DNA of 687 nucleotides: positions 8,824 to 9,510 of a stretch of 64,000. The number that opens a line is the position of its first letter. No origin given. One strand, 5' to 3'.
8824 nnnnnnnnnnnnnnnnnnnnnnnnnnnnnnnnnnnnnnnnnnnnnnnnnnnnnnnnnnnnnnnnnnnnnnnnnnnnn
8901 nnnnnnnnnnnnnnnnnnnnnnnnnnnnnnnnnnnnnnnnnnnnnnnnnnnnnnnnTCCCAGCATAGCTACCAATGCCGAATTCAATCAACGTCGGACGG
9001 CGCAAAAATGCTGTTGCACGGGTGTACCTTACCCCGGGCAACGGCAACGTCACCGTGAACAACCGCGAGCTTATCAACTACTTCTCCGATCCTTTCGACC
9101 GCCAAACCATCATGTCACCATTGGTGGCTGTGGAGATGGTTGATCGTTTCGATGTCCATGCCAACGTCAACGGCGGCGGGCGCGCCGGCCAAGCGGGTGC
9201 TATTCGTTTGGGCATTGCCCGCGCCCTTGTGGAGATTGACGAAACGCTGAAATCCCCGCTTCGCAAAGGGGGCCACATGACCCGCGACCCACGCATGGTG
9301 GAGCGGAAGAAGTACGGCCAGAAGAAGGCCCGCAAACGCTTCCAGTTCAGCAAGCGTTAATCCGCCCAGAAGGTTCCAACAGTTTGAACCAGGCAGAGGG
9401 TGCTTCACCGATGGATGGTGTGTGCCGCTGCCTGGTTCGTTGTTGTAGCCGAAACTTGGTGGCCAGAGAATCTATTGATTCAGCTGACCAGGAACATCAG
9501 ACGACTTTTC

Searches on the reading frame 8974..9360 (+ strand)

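Call 34: search_protein_families(library=pfam, proteins=[window:8974-9360:+], max_evalue=0.001)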
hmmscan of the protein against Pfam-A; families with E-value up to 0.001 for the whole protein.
window:8974-9360:+ (128 aa): 1 family
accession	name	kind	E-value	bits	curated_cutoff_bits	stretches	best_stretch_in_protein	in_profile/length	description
PF00380.25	Ribosomal_S9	-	3.6e-50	169.9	22.5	1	8-128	1-121/121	Ribosomal protein S9/S16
